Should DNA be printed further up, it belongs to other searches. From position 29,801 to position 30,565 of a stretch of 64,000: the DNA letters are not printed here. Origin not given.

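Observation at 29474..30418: Tandem pair of small proteins made almost entirely of 11-residue hydrophobic repeats ([VIL]N[AS]IG[VL][IV]A[IV]GG)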

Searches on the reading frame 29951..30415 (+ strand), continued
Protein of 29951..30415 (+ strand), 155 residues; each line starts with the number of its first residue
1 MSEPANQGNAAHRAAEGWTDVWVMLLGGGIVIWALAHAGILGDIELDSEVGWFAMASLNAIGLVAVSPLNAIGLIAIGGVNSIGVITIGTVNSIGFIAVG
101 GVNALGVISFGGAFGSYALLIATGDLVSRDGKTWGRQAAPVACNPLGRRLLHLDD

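Call 41: find_homologous_proteins(query=A2, max_evalue=0.001)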
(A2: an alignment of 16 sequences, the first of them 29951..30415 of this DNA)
Query A2 (16 sequences) (155 aa, profile of the alignment): 130 proteins with E <= 0.001 among 8000 candidates; the best 120 are listed.
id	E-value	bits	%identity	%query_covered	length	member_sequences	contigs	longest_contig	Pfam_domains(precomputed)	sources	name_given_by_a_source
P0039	1.4e-48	182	45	68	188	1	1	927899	-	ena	-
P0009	1.0e-47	180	50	65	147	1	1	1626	-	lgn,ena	-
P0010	1.3e-47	179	48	72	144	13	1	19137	-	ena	-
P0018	7.9e-47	177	44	68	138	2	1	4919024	-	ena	-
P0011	7.3e-46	174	47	72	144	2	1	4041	-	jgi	-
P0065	1.5e-45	172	45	65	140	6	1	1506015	-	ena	-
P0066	1.4e-44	169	51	63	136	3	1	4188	-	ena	-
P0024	3.4e-44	168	47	50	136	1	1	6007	-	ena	-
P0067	7.0e-44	167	43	72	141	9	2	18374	-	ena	-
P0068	9.0e-44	167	46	66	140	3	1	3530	-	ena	-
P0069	1.2e-43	166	45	70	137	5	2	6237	-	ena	-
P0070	3.4e-43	165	45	72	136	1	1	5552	-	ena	-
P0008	1.4e-42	163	46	72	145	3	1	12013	-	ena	-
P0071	2.1e-42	162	44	72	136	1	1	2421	-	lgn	-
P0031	2.3e-42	162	45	70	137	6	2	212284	-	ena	-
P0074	1.3e-41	160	46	70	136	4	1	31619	-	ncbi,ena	-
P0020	9.0e-41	157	48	60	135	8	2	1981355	-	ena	-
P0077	5.7e-40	154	47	75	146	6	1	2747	-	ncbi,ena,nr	ncbi:MAG: hypothetical protein OXG42_01125 [Chloroflexi bacterium]|nr:hypothetical protein [Chlorofl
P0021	5.8e-40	154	41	74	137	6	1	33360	-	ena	-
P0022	4.0e-38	148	42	63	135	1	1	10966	-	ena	-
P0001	4.9e-37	145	90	100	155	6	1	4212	-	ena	-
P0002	6.8e-37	144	86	99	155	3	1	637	-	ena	-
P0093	1.2e-33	134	61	49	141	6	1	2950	-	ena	-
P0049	9.2e-31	124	61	26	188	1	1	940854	-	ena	-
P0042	1.3e-30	124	45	34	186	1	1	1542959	-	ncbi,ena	-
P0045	1.0e-28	118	53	48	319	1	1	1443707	-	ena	-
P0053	9.5e-27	111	39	61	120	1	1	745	-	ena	-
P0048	1.6e-25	108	37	69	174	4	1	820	-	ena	-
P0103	1.6e-23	101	51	48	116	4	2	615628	-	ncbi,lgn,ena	-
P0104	1.0e-22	98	40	79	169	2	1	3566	-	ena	-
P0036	1.2e-18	85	57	41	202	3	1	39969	-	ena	-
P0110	8.3e-17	79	38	60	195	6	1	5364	-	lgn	-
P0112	4.9e-15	73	38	72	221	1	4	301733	-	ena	-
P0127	5.3e-10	57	38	59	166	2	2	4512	-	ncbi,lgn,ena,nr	ncbi:hypothetical protein F4Y59_15300 [Candidatus Poribacteria bacterium]|nr:hypothetical protein [C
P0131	1.1e-9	56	36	45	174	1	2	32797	-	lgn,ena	-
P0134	4.0e-9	54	50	33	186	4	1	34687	-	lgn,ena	-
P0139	3.3e-8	51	42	34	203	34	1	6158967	-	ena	-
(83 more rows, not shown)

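Call 71: find_related_loci(query=A1, collection=viral_contigs, flank=4000)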
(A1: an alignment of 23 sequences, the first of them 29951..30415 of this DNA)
Query A1 (155 aa) in viral_contigs; peptide patterns used: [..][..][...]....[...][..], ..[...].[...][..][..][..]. (x = any residue, [..] = any of these).
59 stretches matched a pattern, but none encodes a relative of the query by tblastn (E <= 1e-3).

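Call 72: find_related_loci(query=A1, collection=metagenome_contigs, flank=4000)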
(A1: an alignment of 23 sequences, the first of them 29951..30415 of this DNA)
Query A1 (155 aa) in metagenome_contigs; peptide patterns used: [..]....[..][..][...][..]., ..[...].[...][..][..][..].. (x = any residue, [..] = any of these).
90 stretches matched a pattern; 12 encode a relative of the query (tblastn E <= 1e-3); 12 distinct loci.
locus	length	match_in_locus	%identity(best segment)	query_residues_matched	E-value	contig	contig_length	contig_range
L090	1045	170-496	49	12-121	3e-21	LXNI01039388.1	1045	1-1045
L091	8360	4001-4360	45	1-116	2e-20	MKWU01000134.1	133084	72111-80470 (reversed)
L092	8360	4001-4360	45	1-116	2e-20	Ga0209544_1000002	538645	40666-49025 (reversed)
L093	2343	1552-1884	46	39-149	4e-18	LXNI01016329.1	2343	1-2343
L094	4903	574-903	39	54-153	1e-16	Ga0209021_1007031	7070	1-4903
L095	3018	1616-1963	41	1-115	8e-16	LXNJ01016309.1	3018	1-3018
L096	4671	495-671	51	54-112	4e-15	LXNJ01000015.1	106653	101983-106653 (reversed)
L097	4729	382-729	40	1-115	9e-15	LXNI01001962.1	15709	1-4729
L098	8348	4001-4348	40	1-115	9e-15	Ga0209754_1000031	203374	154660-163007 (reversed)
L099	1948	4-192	63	46-112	9e-15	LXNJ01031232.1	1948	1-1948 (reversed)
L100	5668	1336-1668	39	43-149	4e-14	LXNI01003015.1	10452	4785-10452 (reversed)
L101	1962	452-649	57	58-112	2e-8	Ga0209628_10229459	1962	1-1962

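Call 78: search_protein_families(library=padloc, proteins=[window:29951-30415:+, P0018, P0103, P0127], max_evalue=1)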
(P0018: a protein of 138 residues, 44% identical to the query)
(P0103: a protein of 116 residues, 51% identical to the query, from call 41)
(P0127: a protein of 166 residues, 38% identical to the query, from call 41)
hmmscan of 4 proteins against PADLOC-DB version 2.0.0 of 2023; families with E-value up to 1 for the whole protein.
window:29951-30415:+ (155 aa): 0 families

P0018 (138 aa): 0 families

P0103 (116 aa): 0 families

P0127 (166 aa): 0 families

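Call 79: search_protein_families(library=phrogs, proteins=[window:29951-30415:+, P0018, P0103, P0127], max_evalue=1)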
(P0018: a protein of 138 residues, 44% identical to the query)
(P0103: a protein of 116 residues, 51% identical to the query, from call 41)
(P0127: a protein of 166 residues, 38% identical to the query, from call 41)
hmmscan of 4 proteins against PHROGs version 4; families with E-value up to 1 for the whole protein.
window:29951-30415:+ (155 aa): 1 family
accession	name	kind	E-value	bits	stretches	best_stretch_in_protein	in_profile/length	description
phrog_3093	-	unknown function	0.037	15.4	1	49-77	36-64/85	-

P0018 (138 aa): 0 families

P0103 (116 aa): 1 family
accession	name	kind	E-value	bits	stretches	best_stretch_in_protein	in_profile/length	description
phrog_3093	-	unknown function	0.074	14.4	0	13-37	40-64/85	-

P0127 (166 aa): 0 families

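Call 80: list_cluster_members(proteins=[P0139, P0134, P0110, P0112, P0104, P0049, P0039, P0131, P0077, P0074])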
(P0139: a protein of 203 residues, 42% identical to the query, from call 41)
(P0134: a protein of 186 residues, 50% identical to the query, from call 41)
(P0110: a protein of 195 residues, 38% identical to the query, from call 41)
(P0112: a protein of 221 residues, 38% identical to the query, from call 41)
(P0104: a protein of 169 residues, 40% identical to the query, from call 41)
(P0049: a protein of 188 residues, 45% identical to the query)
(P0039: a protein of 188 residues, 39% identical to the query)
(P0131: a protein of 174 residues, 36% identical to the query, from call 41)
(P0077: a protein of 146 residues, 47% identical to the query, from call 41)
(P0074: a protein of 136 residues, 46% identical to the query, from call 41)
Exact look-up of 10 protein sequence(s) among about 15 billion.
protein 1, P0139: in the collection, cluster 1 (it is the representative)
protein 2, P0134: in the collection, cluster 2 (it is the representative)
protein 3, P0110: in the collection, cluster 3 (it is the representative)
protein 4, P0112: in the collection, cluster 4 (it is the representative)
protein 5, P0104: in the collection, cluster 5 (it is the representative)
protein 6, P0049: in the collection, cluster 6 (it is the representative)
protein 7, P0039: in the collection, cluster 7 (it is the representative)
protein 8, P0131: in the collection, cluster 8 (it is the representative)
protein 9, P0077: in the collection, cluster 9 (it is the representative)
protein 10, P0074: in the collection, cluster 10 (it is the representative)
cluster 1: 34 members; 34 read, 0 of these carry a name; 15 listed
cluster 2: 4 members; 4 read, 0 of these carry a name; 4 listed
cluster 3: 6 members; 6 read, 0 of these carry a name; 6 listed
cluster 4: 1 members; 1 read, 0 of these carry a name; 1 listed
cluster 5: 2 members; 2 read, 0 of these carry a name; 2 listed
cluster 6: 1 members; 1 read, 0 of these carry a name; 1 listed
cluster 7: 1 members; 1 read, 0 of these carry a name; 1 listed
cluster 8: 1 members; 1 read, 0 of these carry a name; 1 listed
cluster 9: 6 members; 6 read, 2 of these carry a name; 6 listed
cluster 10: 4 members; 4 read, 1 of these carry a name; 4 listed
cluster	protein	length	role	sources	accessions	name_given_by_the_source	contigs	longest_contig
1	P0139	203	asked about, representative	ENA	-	-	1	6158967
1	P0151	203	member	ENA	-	-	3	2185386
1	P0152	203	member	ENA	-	-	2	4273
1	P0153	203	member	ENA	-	-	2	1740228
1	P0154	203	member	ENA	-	-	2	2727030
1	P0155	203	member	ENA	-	-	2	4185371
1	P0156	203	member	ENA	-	-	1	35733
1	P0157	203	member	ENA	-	-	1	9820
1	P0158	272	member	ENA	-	-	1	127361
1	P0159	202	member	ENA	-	-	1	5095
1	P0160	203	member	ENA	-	-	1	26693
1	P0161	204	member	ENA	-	-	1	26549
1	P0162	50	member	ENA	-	-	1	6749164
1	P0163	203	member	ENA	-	-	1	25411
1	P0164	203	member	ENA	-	-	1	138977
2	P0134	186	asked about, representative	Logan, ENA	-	-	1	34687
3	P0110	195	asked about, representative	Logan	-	-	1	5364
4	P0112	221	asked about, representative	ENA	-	-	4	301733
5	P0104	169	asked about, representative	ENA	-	-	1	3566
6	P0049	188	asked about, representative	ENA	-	-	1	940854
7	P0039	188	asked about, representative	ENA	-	-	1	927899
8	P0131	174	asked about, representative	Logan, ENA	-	-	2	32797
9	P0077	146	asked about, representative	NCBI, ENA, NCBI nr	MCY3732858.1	MAG: hypothetical protein OXG42_01125 [Chloroflexi bacterium] | hypothetical protein [Chloroflexota bacterium]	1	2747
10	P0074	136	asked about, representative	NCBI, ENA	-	-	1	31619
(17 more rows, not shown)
